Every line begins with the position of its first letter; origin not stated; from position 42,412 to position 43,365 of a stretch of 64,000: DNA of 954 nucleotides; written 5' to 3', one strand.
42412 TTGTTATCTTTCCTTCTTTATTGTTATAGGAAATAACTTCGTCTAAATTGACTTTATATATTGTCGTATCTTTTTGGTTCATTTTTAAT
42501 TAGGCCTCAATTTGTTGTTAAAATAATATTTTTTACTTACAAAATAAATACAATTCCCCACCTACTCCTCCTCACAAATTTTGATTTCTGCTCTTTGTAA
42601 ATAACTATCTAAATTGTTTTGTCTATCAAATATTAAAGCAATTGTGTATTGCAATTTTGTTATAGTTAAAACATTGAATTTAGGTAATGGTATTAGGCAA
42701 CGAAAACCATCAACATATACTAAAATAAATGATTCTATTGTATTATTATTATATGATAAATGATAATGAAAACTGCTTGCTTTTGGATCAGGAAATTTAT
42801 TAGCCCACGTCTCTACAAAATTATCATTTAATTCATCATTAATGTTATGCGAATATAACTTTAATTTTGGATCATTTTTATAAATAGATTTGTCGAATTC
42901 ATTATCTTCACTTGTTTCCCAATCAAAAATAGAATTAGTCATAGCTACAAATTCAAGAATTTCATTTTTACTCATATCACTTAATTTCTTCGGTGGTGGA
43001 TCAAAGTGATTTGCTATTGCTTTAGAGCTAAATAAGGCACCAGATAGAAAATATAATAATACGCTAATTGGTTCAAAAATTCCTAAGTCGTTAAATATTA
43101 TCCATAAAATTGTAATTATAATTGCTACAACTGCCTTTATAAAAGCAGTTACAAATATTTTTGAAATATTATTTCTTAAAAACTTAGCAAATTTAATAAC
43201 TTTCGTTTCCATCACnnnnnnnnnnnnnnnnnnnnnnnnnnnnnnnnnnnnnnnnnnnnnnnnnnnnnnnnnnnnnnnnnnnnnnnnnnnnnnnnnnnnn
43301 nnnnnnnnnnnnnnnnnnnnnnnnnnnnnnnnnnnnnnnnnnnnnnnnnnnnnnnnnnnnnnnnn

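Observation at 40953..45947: MmeI-family Type IIL R-M enzyme translationally coupled to a three-gene cassette of uncharacterised membrane proteins: candidate composite defence module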

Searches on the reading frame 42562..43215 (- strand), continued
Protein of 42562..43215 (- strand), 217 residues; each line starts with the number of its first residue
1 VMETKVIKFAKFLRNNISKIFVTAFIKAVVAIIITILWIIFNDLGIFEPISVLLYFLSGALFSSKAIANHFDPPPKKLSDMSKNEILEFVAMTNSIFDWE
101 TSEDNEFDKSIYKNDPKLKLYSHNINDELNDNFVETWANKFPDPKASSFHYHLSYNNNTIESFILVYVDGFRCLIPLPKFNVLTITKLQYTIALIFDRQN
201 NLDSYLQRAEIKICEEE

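Call 53: search_dna_similar(query=window:42562-43215:-, collection=plasmids, mode=protein, max_evalue=0.001)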
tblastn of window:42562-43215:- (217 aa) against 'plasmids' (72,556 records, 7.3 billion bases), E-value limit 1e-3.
Records with a match: 45; places in all: 46; records where one place covers at least 80% of the query: 0.
Best place of each record, by identity: <60% 45.
By first word of the organism name: Enterobacter 22; Klebsiella 18; Shewanella 1; Raoultella 1; Serratia 1; Citrobacter 1; Natrinema 1.
By predicted mobility (MOB-suite, as given by PLSDB): mobilizable 25; non-mobilizable 19; conjugative 1.
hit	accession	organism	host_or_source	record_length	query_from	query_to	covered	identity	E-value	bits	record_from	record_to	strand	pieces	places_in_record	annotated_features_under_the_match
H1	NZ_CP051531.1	Shewanella baltica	fish gut,Atlantic Mackerel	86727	81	216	63%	32.4%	7e-10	65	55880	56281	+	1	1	hypothetical protein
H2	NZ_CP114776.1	Raoultella planticola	Homo sapiens,cell ...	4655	81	215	62%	31.9%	5e-10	66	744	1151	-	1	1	hypothetical protein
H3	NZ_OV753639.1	Klebsiella quasipneumoniae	-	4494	81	215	62%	31.9%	1e-9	64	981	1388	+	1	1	hypothetical protein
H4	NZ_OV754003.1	Klebsiella quasipneumoniae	-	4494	81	215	62%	31.9%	1e-9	64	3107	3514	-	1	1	hypothetical protein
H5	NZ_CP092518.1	Klebsiella quasipneumoniae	Homo sapiens,HVS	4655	81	215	62%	31.9%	1e-9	64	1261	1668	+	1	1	hypothetical protein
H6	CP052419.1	Klebsiella pneumoniae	Homo sapiens,blood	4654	81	215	62%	31.9%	1e-9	64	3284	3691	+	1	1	hypothetical protein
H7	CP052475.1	Klebsiella pneumoniae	Homo sapiens,blood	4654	81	215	62%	31.9%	1e-9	64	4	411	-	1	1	hypothetical protein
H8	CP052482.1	Klebsiella pneumoniae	Homo sapiens,blood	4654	81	215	62%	31.9%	1e-9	64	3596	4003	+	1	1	hypothetical protein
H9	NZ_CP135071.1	Klebsiella variicola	Homo sapiens,stool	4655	81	215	62%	31.9%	1e-9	64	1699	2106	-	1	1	hypothetical protein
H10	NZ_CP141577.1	Klebsiella pneumoniae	Homo sapiens,pure culture,Pus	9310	81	215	62%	31.9%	1e-9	64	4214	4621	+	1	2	hypothetical protein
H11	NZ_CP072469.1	Klebsiella quasipneumoniae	Homo sapiens,blood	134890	81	215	62%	31.9%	1e-9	64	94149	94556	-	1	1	hypothetical protein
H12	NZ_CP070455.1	Klebsiella quasipneumoniae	Homo sapiens,blood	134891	81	215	62%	31.9%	1e-9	64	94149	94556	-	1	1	hypothetical protein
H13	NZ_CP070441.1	Klebsiella quasipneumoniae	Homosapiens,blood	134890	81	215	62%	31.9%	1e-9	64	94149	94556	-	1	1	hypothetical protein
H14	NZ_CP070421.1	Klebsiella quasipneumoniae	Homo sapiens,blood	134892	81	215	62%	31.9%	1e-9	64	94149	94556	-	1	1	hypothetical protein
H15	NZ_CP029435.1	Klebsiella quasipneumoniae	Homo sapiens,Peri-rectal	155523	81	215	62%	31.9%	1e-9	64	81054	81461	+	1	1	hypothetical protein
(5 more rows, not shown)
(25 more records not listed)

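Call 55: get_annotated_region(hit=H2, flank=3000)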
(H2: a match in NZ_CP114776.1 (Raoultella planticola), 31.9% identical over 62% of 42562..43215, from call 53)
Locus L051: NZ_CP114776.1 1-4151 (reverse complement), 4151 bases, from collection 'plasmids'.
description: Raoultella planticola strain RP_3045 plasmid p3045-4, complete sequence
organism: Raoultella planticola (NCBI taxid 575)
taxonomy: Bacteria; Pseudomonadota; Gammaproteobacteria; Enterobacterales; Enterobacteriaceae; Raoultella; Raoultella planticola
host: -; source: Homo sapiens,cell culture,Bronchoalveolar lavage fluid,bronchoalveolar lavage fluid; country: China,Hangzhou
typing (MOB-suite, as given by PLSDB): non-mobilizable; replicon ColRNAI_rep_cluster_1987
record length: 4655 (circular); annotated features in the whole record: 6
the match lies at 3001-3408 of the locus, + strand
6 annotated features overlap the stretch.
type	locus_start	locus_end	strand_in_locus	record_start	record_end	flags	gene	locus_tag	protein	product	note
CDS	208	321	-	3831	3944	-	-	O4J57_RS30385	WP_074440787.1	replication initiation protein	-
CDS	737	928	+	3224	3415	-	-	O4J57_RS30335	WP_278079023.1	Rop family plasmid primer RNA-binding protein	-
CDS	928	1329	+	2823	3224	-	-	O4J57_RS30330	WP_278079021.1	helix-turn-helix domain-containing protein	-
CDS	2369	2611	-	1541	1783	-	-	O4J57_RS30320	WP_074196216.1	hypothetical protein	-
CDS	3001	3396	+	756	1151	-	-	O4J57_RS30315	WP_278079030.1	hypothetical protein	-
CDS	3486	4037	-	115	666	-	-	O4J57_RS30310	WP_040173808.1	hypothetical protein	-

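Call 56: get_annotated_region(hit=H1, flank=6000)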
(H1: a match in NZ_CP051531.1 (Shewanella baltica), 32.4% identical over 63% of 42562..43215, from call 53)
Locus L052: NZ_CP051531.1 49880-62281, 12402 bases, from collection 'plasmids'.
description: Shewanella baltica strain 11FHM2 plasmid pSBP2_mcr4, complete sequence
organism: Shewanella baltica (NCBI taxid 62322)
taxonomy: Bacteria; Pseudomonadota; Gammaproteobacteria; Alteromonadales; Shewanellaceae; Shewanella; Shewanella baltica
host: -; source: fish gut,Atlantic Mackerel; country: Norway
typing (MOB-suite, as given by PLSDB): conjugative; replicon rep_cluster_559; relaxase MOBF; mating-pair formation MPF_F
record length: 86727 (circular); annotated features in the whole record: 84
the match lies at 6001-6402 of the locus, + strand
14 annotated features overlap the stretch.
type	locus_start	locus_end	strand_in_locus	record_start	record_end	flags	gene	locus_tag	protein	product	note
CDS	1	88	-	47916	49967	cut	-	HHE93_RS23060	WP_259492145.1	DEAD/DEAH box helicase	-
CDS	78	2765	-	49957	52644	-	-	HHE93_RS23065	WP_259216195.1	DNA methyltransferase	GO:0006306 - DNA methylation [Evidence IEA]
CDS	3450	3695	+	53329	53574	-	-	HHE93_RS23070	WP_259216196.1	hypothetical protein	-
CDS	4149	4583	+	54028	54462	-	-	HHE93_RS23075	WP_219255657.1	S24 family peptidase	-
CDS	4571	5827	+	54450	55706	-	-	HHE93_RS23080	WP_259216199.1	Y-family DNA polymerase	-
CDS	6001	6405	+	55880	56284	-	-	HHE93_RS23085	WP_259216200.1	hypothetical protein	-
CDS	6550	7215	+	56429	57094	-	-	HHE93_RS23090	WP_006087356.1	site-specific integrase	GO:0015074 - DNA integration [Evidence IEA]; GO:0006310 - DNA recombination [Evidence IEA]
CDS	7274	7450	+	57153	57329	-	-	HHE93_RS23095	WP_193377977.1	hypothetical protein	-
CDS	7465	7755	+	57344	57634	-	-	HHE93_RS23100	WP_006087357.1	hypothetical protein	-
CDS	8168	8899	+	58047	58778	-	-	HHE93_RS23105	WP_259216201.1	endonuclease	-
CDS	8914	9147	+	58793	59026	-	-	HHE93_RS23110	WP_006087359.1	hypothetical protein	-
CDS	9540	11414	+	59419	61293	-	-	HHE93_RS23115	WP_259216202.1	ParB/RepB/Spo0J family partition protein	-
CDS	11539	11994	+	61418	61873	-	-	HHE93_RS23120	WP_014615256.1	type II toxin-antitoxin system HicB family antitoxin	-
CDS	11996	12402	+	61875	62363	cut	-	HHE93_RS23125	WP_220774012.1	hypothetical protein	-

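Call 86: search_protein_families(library=pfam, alignment_id=A5, max_evalue=0.001)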
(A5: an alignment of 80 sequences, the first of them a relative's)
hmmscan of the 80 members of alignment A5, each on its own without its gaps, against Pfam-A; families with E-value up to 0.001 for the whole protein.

A. member 1, L011:3519-4172:+ (217 aa): 1 family
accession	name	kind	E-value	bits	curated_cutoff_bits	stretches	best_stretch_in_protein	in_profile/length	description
PF04326.19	SLFN_AlbA_2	-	4.2e-16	60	25.3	1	17-128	1-117/118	Schlafen, AlbA_2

B. families by the number of members that match (of 80 scanned): 68 families (the first 25 are shown)
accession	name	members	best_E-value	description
PF01336.31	tRNA_anti-codon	3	9.9e-19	OB-fold nucleic acid binding domain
PF04986.18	Y2_Tnp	2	3.2e-54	Putative transposase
PF14319.11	Zn_Tnp_IS91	2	2.4e-31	Transposase zinc-binding domain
PF00589.27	Phage_integrase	2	1e-27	Phage integrase family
PF13662.12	Toprim_4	2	2.6e-26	Toprim domain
PF21176.3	RecR_HhH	2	1e-18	RecR, helix-hairpin-helix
PF21175.2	RecR_C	2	1.3e-11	RecR, C-terminal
PF01751.28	Toprim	2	2.4e-11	Toprim domain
PF12844.13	HTH_19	2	2.6e-09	Helix-turn-helix domain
PF02132.21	RecR_ZnF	2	5e-09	RecR, Cys4-zinc finger domain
PF20720.3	nSTAND3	2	5.2e-09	Novel STAND NTPase 3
PF00152.25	tRNA-synt_2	1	5.8e-98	tRNA synthetases class II (D, K and N)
PF03235.19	GmrSD_N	1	5.7e-33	GmrSD restriction endonuclease, N-terminal domain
PF02565.21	RecO_C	1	8.3e-33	Recombination protein O C terminal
PF02575.21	YbaB_DNA_bd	1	1.8e-27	YbaB/EbfC DNA-binding family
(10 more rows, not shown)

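Call 94: search_protein_families(library=phrogs, proteins=[window:42562-43215:-], max_evalue=0.01)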
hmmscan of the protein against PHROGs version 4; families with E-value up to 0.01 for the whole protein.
window:42562-43215:- (217 aa): 0 families

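Call 97: find_related_loci(query=A2, collection=viral_contigs, flank=6000)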
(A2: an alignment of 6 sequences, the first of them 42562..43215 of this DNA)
Query A2 (217 aa) in viral_contigs; peptide patterns used: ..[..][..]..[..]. (x = any residue, [..] = any of these).
3 stretches matched a pattern; 1 encode a relative of the query (tblastn E <= 1e-3); 1 distinct loci.
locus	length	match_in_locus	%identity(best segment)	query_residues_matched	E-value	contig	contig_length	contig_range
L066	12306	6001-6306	37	128-217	4e-15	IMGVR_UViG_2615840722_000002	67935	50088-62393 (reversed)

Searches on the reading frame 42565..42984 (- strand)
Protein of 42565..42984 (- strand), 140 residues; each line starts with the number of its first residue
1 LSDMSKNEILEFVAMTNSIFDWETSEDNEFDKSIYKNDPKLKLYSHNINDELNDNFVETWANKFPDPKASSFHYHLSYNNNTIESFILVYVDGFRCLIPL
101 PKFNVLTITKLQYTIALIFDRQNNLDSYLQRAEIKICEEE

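Call 47: search_solved_structures(query=A4, max_evalue=10)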
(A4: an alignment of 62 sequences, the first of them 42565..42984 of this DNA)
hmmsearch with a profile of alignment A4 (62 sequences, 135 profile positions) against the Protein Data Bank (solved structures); distinct sequences matched with E-value up to 10: 0.

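Call 48: search_protein_families(library=pfam, alignment_id=A4, max_evalue=1)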
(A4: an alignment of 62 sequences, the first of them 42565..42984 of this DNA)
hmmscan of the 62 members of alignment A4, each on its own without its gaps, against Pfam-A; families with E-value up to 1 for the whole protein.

A. member 1, window:42565-42984:- (140 aa): 0 families

B. families by the number of members that match (of 62 scanned): 15 families
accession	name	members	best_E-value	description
PF25646.1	SPV1_VP4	1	0.0036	Sulfolobus polyhedral virus 1 major capsid protein VP4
PF13883.13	CREG_beta-barrel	1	0.071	CREG, beta-barrel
PF19716.4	DUF6211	1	0.088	Family of unknown function (DUF6211)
PF10256.14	Erf4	1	0.096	Golgin subfamily A member 7/ERF4 family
PF19620.4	DUF6125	1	0.098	Family of unknown function (DUF6125)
PF15946.10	DUF4754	1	0.1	Domain of unknown function (DUF4754)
PF21542.2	TetR_C_42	1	0.13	Tetracyclin repressor-like, C-terminal domain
PF03433.18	EspA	1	0.14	EspA-like secreted protein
PF24712.1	YxiG_2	1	0.15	YxiG-like protein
PF21377.3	MurD_N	1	0.15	MurD N-terminal domain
PF06857.16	ACP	1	0.18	Malonate decarboxylase delta subunit (MdcD)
PF00450.28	Peptidase_S10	1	0.18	Serine carboxypeptidase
PF22417.1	Hmr1_E-cad-like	1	0.18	Cadherin-related hmr-1 E-cadherin-like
PF02170.28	PAZ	1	0.21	PAZ domain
PF23632.1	SAP_RNF34_RFFL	1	0.44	RNF34/RFFL SAP domain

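Call 52: predict_structure(alignment_id=A4)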
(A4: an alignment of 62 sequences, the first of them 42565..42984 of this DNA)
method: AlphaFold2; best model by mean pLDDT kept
length: 140 residues; sequences in the alignment: 62
mean_pLDDT: 96.1   pTM: 0.89
mean pLDDT of the five models: 96.1, 95.9, 95.6, 95.6, 95.5
residues with pLDDT >= 90: 134; 70-90: 3; 50-70: 3; < 50: 0
segments of 3 or more residues with pLDDT < 50: none
pLDDT, mean of each block of 10 residues (from residue 1): 88 96 96 98 97 98 98 98 98 98 96 98 98 90
secondary structure, 60 per line:
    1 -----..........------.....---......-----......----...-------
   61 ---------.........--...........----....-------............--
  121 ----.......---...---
elements in order: H6-15 E22-26 E30-35 E41-46 E51-53 E70-78 E81-91 E96-99 E107-109 H110-118 H125-131 E135-137

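Call 66: fold_search(model_id=the predicted structure, library=viral)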
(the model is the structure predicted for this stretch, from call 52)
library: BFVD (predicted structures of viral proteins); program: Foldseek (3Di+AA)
matches with E <= 10: 746; with E <= 0.001: 0
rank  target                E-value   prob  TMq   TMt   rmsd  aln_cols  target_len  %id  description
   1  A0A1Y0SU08            4.2e-02  0.47  0.27  0.30  14.6       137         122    9  Uncharacterized protein [Pseudomonas phage Phabio]
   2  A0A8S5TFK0            6.9e-02  0.80  0.33  0.47  11.2        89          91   11  Uncharacterized protein [Phage sp. ctL4h4]
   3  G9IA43                1.1e-01  0.14  0.24  0.26  12.2       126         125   14  (no name in the UniProt tables at hand)
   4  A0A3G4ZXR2            1.3e-01  0.28  0.32  0.28  11.5       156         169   13  Uncharacterized protein [Edafosvirus sp.]
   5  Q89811                1.3e-01  0.25  0.16  0.26   9.6        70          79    8  H2 protein [Human herpesvirus 7 (strain JI)]
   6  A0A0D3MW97            1.4e-01  0.25  0.24  0.19  13.8       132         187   11  Uncharacterized protein [Staphylococcus phage vB_SepM_ phiIPLA-C1C]
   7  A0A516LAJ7            1.5e-01  0.63  0.24  0.41   6.4        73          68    8  (no name in the UniProt tables at hand)
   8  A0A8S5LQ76            1.5e-01  0.44  0.29  0.40  11.3        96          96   10  Uncharacterized protein [Myoviridae sp. ct0f722]
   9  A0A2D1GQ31            1.7e-01  0.16  0.28  0.27  14.4       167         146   11  Uncharacterized protein [Mycobacterium phage Kumao]
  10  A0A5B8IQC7            1.8e-01  0.38  0.26  0.21   9.5        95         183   15  RING-type domain-containing protein [Mimiviridae sp. ChoanoV1]
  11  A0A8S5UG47            1.8e-01  0.12  0.21  0.12  20.7       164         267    9  Uncharacterized protein [Myoviridae sp. ctshb19]
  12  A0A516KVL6            1.9e-01  0.35  0.20  0.42   6.8        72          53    4  (no name in the UniProt tables at hand)
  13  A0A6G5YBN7            2.2e-01  0.80  0.26  0.40   6.1        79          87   11  (no name in the UniProt tables at hand)
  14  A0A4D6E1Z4            2.2e-01  0.72  0.26  0.36   4.2        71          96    8  Uncharacterized protein [Gordonia phage GodonK]
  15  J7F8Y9                2.5e-01  0.44  0.25  0.16   9.0        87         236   11  Uncharacterized protein [Agrobacterium phage 7-7-1]
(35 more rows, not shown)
